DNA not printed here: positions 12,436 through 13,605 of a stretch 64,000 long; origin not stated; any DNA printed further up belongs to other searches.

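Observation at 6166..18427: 12-kb low-GC defence island: AbiE and MmeI-type RM flanking several uncharacterised solitary genes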

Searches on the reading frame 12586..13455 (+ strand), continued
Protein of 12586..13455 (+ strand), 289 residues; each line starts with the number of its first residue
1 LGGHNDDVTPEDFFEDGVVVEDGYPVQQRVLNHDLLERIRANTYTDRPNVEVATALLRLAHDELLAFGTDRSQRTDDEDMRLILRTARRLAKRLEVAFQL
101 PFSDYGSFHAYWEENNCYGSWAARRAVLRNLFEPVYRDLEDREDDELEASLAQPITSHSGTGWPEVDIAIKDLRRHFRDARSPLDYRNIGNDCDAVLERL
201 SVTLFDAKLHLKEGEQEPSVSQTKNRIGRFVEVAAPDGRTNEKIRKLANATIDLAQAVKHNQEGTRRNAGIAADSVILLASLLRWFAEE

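Call 66: search_protein_families(library=pfam, proteins=[P0319, P0321, P0364, P0343, P0273, P0223, P0309, P0329, P0308, P0322], max_evalue=0.01)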
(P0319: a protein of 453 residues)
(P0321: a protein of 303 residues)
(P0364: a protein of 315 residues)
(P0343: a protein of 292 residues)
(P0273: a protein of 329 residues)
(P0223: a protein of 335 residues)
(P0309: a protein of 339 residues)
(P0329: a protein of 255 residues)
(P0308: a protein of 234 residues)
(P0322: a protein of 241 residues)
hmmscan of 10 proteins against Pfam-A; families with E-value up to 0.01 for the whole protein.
P0319 (453 aa): 2 families
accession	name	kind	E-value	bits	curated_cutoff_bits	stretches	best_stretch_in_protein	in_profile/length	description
PF13676.11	TIR_2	-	1e-18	68.4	28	1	182-277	1-94/122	TIR domain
PF01582.25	TIR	-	5.7e-10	39.7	21.3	1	180-282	2-105/179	TIR domain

P0321 (303 aa): 2 families
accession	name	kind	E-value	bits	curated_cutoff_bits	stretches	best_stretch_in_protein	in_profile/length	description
PF13676.11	TIR_2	-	4.1e-20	72.9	28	1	166-262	1-95/122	TIR domain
PF01582.25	TIR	-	2.3e-08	34.5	21.3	1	164-263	2-102/179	TIR domain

P0364 (315 aa): 1 family
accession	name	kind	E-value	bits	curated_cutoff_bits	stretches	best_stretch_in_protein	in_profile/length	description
PF14355.11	Abi_C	-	8.4e-23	80.7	24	1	216-299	1-83/83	Abortive infection C-terminus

P0343 (292 aa): 0 families

P0273 (329 aa): 2 families
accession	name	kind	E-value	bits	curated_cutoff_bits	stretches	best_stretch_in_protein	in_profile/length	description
PF14690.11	Zn_ribbon_ISL3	-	2e-07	31.7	25.5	1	7-50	2-44/47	zinc-finger of transposase IS204/IS1001/IS1096/IS1165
PF13542.12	HTH_Tnp_ISL3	-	7e-05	22.7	27.4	1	59-108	1-49/51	Helix-turn-helix domain of transposase family ISL3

P0223 (335 aa): 0 families

P0309 (339 aa): 0 families

P0329 (255 aa): 0 families

P0308 (234 aa): 0 families

P0322 (241 aa): 0 families

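Call 67: search_protein_families(library=ncbifam, proteins=[window:12586-13455:+], max_evalue=0.01)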
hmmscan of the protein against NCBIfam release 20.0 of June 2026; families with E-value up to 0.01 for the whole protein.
window:12586-13455:+ (289 aa): 0 families

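Call 70: find_encoding_contigs(protein=P0077, flank=8000, max_places=2)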
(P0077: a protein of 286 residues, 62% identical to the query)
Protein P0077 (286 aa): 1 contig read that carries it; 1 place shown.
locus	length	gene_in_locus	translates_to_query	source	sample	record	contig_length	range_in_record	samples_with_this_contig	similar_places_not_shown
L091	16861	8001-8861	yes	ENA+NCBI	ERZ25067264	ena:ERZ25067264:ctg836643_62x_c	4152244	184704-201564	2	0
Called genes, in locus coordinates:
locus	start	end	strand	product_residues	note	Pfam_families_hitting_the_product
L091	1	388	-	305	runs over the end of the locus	PF00753:Lactamase_B (weak), PF23023:Anti-Pycsar_Apyc1 (weak), PF12706:Lactamase_B_2 (faint)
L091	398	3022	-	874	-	PF02384:N6_Mtase, PF01170:UPF0020 (weak), PF20473:MmeI_Mtase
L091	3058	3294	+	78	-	-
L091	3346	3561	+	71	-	-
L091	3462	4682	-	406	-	-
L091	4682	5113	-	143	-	-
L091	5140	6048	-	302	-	PF04471:Mrr_cat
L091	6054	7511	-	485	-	PF12161:HsdM_N, PF02384:N6_Mtase, PF01170:UPF0020 (weak), PF07669:Eco57I (weak)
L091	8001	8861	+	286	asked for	-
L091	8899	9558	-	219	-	-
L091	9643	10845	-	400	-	PF01420:Methylase_S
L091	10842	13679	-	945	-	PF00270:DEAD, PF04851:ResIII, PF18766:SWI2_SNF2, PF00271:Helicase_C (weak), PF08463:EcoEI_R_C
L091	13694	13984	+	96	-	-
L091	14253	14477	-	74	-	-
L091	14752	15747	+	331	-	-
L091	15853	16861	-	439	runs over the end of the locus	PF13173:AAA_14, PF13635:DUF4143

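Call 71: find_encoding_contigs(protein=P0190, flank=8000, max_places=2)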
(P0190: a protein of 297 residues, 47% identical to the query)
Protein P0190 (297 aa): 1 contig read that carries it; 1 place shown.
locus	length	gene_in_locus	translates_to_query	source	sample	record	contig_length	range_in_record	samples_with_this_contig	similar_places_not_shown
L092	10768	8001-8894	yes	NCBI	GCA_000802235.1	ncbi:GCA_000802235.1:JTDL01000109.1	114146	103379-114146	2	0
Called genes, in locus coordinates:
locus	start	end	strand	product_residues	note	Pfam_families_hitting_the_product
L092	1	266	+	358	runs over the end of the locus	PF01545:Cation_efflux, PF16916:ZT_dimer (weak)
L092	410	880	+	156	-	-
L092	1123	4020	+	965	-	PF07676:PD40 (faint), PF10282:Lactonase (faint), PF04185:Phosphoesterase (weak)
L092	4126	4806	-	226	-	-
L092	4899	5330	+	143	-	-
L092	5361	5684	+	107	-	-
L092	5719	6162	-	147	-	PF00258:Flavodoxin_1 (weak), PF12724:Flavodoxin_5 (faint)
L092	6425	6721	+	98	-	-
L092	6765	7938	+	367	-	-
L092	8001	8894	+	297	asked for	-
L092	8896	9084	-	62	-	-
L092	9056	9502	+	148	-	-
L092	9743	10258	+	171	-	-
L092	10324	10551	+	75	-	-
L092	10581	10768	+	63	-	?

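Call 82: find_related_loci(query=A3, collection=metagenome_contigs, flank=8000)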
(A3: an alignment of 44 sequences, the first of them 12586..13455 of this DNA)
Query A3 (289 aa) in metagenome_contigs; peptide patterns used: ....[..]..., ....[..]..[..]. (x = any residue, [..] = any of these).
600 stretches matched a pattern (row limit reached: there are more); 92 encode a relative of the query (tblastn E <= 1e-3); the best 80 are kept; 80 distinct loci.
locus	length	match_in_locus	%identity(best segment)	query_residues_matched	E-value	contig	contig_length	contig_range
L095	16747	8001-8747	64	28-277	3e-100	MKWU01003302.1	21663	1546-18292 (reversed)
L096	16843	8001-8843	49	8-288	2e-78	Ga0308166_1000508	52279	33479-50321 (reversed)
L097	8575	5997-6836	45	3-284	3e-75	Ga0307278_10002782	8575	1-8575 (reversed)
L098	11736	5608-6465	47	6-289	3e-75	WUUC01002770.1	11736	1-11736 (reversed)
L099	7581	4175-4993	48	11-288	5e-75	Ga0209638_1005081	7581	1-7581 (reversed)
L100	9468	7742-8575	47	11-288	7e-75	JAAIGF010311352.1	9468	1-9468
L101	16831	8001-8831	47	11-288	1e-74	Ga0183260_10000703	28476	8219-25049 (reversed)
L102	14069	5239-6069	45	5-288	2e-73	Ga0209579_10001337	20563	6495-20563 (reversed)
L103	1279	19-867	45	4-284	1e-77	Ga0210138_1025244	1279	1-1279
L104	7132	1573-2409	45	5-284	4e-72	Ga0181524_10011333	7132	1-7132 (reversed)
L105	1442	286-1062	48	31-289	1e-76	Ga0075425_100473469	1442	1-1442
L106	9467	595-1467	45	5-288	1e-71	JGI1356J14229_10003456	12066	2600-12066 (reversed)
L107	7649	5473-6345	45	5-288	1e-71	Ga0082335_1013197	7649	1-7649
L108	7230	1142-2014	45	5-288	1e-71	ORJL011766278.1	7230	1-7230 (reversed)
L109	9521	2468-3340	45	5-288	1e-71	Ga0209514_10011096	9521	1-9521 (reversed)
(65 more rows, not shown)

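Call 86: search_protein_families(library=padloc, alignment_id=A6, max_evalue=0.00001)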
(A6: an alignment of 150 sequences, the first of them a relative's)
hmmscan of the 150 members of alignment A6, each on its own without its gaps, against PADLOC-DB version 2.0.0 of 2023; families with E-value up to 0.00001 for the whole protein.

A. member 1, L095:2355-3719:+ (454 aa): 41 families (the best 25 are shown)
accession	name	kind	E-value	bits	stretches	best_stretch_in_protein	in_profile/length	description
PDLC03378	MTase_II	-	3e-44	149.7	1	11-423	3-334/344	Type II methyltransferase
PDLC03234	MTase_II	-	3.9e-42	142.9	2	11-247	5-213/375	Type II methyltransferase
PDLC00033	DruM2|DruM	-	5.1e-42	142.5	2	8-252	19-243/368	DNA cytosine methylase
PDLC03384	MTase_II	-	4e-31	106.2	1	10-206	3-186/377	Type II methyltransferase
PDLC00026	DruM2|DruM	-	4.4e-29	100.1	1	10-425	4-324/336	DNA cytosine methylase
PDLC03326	MTase_II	-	1.3e-27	95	2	11-237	5-215/412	Type II methyltransferase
PDLC03237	MTase_II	-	1.4e-27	94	2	326-420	702-792/1036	Type II methyltransferase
PDLC02650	DrmMII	-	2.1e-24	84.2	2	10-154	8-148/435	DrmMII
PDLC03272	MTase_II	-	9.4e-21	72.4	1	4-423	68-394/407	Type II methyltransferase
PDLC03343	MTase_II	-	1e-20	72.1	2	8-236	3-210/462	Type II methyltransferase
PDLC00027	DruM2|DruM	-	4.5e-20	70.3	1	5-199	6-174/361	DNA cytosine methylase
PDLC02651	DrmMII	-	4.5e-20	69.9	1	330-415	266-353/371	DrmMII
PDLC03381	MTase_II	-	9.1e-18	62.4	1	320-407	51-133/396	Type II methyltransferase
PDLC02656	DrmMII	-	4.8e-17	59.9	1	88-237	83-233/491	DrmMII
PDLC02648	DrmMII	-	2.1e-16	57.8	1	10-204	21-233/468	DrmMII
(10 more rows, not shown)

B. families by the number of members that match (of 150 scanned): 295 families (the first 25 are shown)
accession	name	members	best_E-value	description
PDLC04134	mad2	5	4.7e-20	mads_2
PDLC03636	MTase_III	2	6.5e-82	Type III methyltransferase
PDLC03642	MTase_III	2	5.9e-49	Type III methyltransferase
PDLC03634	MTase_III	2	2.6e-46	Type III methyltransferase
PDLC03644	MTase_III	2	3.1e-46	Type III methyltransferase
PDLC03635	MTase_III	2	1.1e-44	Type III methyltransferase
PDLC03639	MTase_III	2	6.2e-40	Type III methyltransferase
PDLC03354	MTase_II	2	4.7e-39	Type II methyltransferase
PDLC03641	MTase_III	2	6.3e-39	Type III methyltransferase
PDLC03638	MTase_III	2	8.1e-39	Type III methyltransferase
PDLC03640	MTase_III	2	7.3e-38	Type III methyltransferase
PDLC03646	MTase_III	2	2.2e-35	Type III methyltransferase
PDLC03300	MTase_II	2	8.7e-35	Type II methyltransferase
PDLC03339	MTase_II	2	1.1e-29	Type II methyltransferase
PDLC03637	MTase_III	2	1.7e-28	Type III methyltransferase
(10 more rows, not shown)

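Call 92: search_dna_similar(query=window:12586-13455:+, collection=plasmids, mode=protein, max_rows=12)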
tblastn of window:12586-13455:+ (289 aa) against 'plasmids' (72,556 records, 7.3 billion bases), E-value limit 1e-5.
Records with a match: 20; places in all: 22; records where one place covers at least 80% of the query: 13.
Best place of each record, by identity: <60% 20.
By first word of the organism name: Streptomyces 6; Rhodococcus 4; Prescottella 3; Arthrobacter 2; Clavibacter 2; Mycobacterium 1; Gordonia 1; Kocuria 1.
By predicted mobility (MOB-suite, as given by PLSDB): non-mobilizable 10; mobilizable 8; conjugative 2.
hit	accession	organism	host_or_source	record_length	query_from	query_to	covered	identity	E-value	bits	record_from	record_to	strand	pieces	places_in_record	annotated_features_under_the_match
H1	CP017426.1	Arthrobacter sp. ZXY-2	whole organism,soil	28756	8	284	96%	46.9%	4e-69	239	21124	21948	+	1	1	hypothetical protein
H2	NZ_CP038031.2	Rhodococcus ruber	cell culture,Chilean kraft-pulp mill ...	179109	8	289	98%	41.8%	1e-55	200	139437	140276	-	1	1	hypothetical protein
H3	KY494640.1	Prescottella equi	Equus caballus,Culture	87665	8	284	96%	42.6%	3e-60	213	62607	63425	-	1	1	hypothetical protein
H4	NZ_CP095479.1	Prescottella equi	Equus caballus,Culture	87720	8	284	96%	42.6%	3e-60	213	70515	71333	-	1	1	hypothetical protein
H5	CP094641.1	Prescottella equi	clinical isolates,clinical isolates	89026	8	284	96%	42.6%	3e-60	213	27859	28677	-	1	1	hypothetical protein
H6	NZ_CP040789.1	Clavibacter michiganensis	winter wheat (Triticum aestivum)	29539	3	284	98%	41.1%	9e-50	183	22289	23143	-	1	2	hypothetical protein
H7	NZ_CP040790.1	Clavibacter michiganensis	winter wheat (Triticum aestivum)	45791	3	284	98%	41.1%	9e-50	183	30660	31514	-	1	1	hypothetical protein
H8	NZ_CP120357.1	Rhodococcus rhodochrous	single cell,petroleum contaminated soil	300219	28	284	89%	44.8%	1e-60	214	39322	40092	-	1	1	hypothetical protein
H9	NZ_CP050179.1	Rhodococcus pyridinivorans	bacterial pure culture,Soil sample from ...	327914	28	284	89%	44.8%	1e-60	214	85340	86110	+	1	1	hypothetical protein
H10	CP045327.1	Mycobacterium sp. THAF192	pure culture,Surface of a polyethylene ...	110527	28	284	89%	44.4%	2e-54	196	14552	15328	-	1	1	hypothetical protein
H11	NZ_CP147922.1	Rhodococcus qingshengii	sediment,mangrove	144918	28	284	89%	43.6%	3e-57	204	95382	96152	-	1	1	hypothetical protein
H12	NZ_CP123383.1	Gordonia sp. SMJS1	Pure culture,sediment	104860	27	288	91%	41.7%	3e-49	181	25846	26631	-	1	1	hypothetical protein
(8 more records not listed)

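Call 94: get_annotated_region(hit=H1, flank=6000)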
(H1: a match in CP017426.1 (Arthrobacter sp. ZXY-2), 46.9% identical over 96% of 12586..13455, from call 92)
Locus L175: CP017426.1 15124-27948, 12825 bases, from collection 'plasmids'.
description: Arthrobacter sp. ZXY-2 plasmid pZXY25, complete sequence
organism: Arthrobacter sp. ZXY-2 (NCBI taxid 1806905)
taxonomy: Bacteria; Actinomycetota; Actinomycetes; Micrococcales; Micrococcaceae; Arthrobacter; Arthrobacter sp. ZXY-2
host: -; source: whole organism,soil; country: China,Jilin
typing (MOB-suite, as given by PLSDB): non-mobilizable
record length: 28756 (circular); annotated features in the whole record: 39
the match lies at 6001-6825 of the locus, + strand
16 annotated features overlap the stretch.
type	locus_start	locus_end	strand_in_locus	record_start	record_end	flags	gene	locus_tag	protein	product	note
CDS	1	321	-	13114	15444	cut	-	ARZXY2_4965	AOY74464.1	hypothetical protein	-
CDS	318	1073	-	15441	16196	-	-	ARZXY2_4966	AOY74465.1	hypothetical protein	-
CDS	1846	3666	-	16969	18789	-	-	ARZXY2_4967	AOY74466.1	hypothetical protein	-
CDS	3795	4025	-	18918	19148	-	-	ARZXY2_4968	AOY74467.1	hypothetical protein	-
CDS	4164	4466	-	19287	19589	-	-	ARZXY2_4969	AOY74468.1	hypothetical protein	-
CDS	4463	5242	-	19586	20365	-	-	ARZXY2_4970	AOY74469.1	ATPase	-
CDS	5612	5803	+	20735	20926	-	-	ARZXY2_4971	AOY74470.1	hypothetical protein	-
CDS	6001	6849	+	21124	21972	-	-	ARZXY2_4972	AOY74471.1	hypothetical protein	-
CDS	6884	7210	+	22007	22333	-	-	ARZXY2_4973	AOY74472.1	hypothetical protein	-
CDS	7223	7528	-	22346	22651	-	-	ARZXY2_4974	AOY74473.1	hypothetical protein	-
CDS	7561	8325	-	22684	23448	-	-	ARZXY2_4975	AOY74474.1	hypothetical protein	-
CDS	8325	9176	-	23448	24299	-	yhdJ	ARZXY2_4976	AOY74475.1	DNA modification methylase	-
CDS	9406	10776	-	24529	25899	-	-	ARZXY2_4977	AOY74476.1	hypothetical protein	-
CDS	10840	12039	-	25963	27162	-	-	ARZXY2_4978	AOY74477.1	hypothetical protein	-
CDS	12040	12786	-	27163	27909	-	-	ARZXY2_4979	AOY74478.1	hypothetical protein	-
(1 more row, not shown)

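Call 95: get_annotated_region(hit=H3, flank=6000)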
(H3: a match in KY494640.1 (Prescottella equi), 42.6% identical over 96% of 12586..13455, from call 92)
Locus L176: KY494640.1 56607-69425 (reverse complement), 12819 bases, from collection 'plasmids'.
description: Prescottella equi strain PAM2287 plasmid pRErm46, complete sequence
organism: Prescottella equi (NCBI taxid 43767)
taxonomy: Bacteria; Actinomycetota; Actinomycetes; Mycobacteriales; Nocardiaceae; Prescottella; Prescottella equi
host: -; source: Equus caballus,Culture; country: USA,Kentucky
typing (MOB-suite, as given by PLSDB): non-mobilizable
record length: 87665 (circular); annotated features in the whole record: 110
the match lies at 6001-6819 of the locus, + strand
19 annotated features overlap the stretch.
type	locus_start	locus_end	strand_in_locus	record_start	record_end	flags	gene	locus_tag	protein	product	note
CDS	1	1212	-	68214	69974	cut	-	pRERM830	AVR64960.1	Rlaxase MobP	-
CDS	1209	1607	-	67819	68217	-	-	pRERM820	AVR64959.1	MobC movilization protein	-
CDS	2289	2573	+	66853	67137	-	-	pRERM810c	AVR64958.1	dnaK/Hsp70 Chaperone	-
CDS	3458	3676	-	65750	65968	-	-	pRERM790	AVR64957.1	hypothetical protein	-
CDS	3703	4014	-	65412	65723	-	-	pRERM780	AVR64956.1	hypothetical protein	-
CDS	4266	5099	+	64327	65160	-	-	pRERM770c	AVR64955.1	DNA gyrase/topoisomerase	-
CDS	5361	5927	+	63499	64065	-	-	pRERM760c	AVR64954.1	DNA-invertase resolvase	-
CDS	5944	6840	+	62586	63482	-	-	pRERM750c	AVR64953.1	hypothetical protein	-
CDS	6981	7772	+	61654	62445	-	-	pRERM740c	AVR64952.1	hypothetical protein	-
CDS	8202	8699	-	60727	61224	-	-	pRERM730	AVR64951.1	hypothetical protein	-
CDS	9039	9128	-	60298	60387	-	-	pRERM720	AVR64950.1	hypothetical protein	-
CDS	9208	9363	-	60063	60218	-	-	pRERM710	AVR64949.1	hypothetical protein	-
CDS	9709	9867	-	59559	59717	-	-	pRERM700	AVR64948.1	hypothetical protein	-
CDS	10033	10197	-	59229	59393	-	-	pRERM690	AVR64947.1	hypothetical protein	-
CDS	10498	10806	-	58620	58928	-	-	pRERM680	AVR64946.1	hypothetical protein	-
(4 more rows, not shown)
